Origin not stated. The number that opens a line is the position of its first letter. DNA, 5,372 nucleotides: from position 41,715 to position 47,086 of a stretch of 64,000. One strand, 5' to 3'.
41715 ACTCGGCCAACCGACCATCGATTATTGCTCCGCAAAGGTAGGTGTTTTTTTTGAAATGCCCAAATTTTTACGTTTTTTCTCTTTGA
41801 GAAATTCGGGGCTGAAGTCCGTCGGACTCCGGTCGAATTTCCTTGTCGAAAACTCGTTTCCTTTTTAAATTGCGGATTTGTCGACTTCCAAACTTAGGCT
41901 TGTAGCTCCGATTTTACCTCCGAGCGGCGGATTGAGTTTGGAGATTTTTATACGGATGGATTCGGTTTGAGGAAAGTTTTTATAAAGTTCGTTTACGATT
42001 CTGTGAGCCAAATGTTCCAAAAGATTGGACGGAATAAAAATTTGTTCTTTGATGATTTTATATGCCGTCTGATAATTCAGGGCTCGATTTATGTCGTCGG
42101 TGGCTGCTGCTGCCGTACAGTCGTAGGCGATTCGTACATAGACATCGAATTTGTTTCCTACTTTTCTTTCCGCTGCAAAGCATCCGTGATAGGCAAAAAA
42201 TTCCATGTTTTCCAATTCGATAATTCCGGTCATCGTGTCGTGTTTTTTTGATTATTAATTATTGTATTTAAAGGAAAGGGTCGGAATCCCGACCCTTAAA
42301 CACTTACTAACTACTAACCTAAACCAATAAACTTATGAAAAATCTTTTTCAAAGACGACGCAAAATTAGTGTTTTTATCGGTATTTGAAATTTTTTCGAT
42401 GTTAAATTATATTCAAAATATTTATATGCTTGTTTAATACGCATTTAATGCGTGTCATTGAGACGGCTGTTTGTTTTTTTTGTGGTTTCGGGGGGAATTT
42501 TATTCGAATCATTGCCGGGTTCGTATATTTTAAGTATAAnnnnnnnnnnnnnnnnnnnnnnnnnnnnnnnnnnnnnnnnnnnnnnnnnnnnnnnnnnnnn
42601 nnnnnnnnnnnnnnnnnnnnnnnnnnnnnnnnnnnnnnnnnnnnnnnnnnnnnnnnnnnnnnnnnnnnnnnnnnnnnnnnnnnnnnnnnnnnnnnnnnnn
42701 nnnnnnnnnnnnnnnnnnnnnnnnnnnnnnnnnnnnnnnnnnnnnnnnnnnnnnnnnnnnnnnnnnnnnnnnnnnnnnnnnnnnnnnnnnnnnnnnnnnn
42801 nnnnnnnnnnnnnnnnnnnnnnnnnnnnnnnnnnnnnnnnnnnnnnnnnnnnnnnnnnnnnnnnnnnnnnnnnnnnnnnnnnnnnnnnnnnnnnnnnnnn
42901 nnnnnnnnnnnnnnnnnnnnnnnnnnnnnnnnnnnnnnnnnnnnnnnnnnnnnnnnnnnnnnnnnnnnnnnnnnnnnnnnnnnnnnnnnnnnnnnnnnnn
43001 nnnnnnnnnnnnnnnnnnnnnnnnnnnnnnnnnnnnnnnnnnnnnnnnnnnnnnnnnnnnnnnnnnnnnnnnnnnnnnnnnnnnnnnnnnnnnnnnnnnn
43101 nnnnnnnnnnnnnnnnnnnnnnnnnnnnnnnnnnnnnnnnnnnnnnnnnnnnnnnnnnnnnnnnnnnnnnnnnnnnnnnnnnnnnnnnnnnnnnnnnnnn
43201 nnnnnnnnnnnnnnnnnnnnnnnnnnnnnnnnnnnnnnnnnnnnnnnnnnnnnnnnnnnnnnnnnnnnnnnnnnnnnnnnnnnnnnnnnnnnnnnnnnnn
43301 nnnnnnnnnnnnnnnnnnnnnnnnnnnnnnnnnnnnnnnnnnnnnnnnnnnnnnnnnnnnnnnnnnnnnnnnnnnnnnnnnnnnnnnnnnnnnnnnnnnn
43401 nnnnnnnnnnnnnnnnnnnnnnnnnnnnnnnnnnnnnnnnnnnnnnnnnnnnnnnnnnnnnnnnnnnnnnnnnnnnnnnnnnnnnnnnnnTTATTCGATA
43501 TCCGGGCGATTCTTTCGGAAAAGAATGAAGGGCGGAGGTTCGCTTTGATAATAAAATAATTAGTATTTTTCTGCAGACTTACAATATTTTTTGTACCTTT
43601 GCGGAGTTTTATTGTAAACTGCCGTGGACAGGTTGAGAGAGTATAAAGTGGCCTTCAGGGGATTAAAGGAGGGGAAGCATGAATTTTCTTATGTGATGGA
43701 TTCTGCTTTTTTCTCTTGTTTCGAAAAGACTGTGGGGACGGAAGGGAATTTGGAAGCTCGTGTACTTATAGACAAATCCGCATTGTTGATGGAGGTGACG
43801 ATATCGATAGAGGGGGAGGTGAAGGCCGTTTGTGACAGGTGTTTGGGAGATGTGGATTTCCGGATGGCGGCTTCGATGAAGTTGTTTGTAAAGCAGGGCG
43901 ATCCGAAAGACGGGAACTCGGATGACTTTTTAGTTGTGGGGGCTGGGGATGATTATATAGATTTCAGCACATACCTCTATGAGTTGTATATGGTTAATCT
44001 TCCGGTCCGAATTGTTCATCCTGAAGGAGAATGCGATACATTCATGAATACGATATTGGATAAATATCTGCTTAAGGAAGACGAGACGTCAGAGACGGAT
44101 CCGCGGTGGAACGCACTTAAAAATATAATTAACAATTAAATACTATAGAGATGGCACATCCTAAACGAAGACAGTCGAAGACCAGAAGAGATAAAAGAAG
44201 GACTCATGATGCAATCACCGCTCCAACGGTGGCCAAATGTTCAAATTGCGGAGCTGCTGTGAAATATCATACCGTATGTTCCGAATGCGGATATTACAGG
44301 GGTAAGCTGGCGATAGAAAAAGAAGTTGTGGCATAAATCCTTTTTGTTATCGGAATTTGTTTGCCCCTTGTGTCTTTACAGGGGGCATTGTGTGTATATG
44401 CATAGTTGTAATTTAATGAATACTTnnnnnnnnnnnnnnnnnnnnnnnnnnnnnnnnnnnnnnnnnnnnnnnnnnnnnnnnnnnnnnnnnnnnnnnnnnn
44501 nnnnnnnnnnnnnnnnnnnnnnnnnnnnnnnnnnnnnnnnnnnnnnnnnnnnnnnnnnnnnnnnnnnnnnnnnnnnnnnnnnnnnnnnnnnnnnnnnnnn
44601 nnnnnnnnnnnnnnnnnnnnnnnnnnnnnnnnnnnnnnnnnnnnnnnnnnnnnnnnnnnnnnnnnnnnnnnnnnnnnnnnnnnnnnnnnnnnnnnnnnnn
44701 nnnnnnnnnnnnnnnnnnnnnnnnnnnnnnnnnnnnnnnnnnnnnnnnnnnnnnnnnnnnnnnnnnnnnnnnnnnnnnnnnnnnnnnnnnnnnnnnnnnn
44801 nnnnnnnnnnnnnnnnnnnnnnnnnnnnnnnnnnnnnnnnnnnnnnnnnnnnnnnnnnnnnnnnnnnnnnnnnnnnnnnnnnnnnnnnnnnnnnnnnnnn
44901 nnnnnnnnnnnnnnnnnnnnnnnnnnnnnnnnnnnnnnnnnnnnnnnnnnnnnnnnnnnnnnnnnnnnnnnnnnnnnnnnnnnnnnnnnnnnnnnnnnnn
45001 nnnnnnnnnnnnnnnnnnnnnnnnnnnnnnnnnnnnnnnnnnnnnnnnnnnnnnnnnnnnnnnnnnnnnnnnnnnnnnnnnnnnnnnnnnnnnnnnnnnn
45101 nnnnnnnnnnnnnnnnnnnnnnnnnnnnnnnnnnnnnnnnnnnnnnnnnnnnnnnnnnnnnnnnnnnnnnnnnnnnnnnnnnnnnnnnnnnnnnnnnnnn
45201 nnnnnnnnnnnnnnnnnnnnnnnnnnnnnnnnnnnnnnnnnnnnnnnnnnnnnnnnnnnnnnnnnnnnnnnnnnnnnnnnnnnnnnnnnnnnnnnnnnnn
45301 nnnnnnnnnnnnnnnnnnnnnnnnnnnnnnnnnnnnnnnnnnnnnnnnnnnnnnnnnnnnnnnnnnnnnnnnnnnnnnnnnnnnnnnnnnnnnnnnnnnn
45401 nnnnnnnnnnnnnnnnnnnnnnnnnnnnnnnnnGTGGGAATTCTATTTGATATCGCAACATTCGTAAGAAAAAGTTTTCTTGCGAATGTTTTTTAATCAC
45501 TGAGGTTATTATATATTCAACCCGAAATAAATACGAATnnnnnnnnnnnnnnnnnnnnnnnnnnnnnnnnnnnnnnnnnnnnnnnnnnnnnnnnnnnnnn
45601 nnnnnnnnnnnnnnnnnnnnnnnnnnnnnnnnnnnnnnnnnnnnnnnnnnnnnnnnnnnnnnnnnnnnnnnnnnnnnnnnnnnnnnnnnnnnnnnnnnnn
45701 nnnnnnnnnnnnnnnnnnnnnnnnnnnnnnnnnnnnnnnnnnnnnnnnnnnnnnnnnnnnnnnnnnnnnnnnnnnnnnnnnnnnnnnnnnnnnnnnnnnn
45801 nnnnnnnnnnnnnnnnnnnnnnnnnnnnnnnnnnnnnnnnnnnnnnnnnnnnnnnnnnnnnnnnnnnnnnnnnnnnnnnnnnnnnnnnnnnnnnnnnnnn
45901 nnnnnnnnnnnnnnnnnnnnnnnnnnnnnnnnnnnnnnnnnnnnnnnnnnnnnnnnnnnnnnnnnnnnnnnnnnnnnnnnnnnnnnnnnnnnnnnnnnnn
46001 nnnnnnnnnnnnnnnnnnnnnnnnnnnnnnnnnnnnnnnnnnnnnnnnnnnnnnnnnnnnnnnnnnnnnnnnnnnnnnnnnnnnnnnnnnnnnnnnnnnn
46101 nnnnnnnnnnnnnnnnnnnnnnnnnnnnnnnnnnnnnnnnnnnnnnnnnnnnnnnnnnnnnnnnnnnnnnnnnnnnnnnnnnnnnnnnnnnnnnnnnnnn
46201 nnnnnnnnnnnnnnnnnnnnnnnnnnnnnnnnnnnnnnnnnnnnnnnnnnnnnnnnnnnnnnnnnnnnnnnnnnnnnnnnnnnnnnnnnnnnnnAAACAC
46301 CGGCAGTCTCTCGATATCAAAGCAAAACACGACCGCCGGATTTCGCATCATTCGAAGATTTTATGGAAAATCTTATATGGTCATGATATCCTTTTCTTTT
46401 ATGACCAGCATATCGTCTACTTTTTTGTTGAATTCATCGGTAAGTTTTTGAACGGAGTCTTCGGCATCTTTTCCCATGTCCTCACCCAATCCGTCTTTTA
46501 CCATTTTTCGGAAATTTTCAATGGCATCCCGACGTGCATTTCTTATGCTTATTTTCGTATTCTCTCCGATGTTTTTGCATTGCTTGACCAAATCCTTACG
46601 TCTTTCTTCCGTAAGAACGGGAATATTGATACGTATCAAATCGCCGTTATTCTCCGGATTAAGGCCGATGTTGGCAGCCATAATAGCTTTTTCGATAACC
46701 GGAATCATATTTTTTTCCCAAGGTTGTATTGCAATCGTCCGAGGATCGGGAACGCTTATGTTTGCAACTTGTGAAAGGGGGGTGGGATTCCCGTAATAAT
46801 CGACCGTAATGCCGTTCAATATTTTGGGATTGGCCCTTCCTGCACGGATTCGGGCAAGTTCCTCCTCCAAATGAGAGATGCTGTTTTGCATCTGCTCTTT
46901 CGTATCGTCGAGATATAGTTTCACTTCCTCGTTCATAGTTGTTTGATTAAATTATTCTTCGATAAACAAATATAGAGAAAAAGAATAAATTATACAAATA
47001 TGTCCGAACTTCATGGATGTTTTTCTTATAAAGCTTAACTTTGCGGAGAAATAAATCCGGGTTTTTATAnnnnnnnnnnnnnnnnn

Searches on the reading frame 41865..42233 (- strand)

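Call 5: search_protein_families(library=pfam, proteins=[window:41865-42233:-], max_evalue=0.01)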
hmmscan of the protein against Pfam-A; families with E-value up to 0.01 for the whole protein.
window:41865-42233:- (122 aa): 1 family
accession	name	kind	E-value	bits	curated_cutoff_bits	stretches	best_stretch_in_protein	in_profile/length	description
PF02152.23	FolB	-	3.6e-30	105.2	31.8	1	5-114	1-111/113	Dihydroneopterin aldolase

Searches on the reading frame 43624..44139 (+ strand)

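Call 64: search_protein_families(library=pfam, proteins=[window:43624-44139:+], max_evalue=0.00001)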
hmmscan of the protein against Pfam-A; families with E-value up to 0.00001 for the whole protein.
window:43624-44139:+ (171 aa): 1 family
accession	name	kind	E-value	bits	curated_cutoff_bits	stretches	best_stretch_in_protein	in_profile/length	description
PF02620.22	YceD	-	8.7e-16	58.5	33.2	1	58-168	1-118/119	Large ribosomal RNA subunit accumulation protein YceD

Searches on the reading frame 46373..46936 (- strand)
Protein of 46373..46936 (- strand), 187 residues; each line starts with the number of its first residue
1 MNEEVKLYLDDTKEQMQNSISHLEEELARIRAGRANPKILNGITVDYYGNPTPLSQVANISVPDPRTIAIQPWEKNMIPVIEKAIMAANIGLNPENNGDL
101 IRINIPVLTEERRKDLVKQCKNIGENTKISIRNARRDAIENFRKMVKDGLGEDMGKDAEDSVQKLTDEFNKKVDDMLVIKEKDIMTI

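Call 64: search_protein_families(library=pfam, proteins=[window:46373-46936:-], max_evalue=0.00001)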
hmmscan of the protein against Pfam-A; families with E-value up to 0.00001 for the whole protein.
window:46373-46936:- (187 aa): 1 family
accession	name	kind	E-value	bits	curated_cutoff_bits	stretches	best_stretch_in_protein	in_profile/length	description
PF01765.24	RRF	-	1.7e-67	226.8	29.7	1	23-185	1-164/164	Ribosome recycling factor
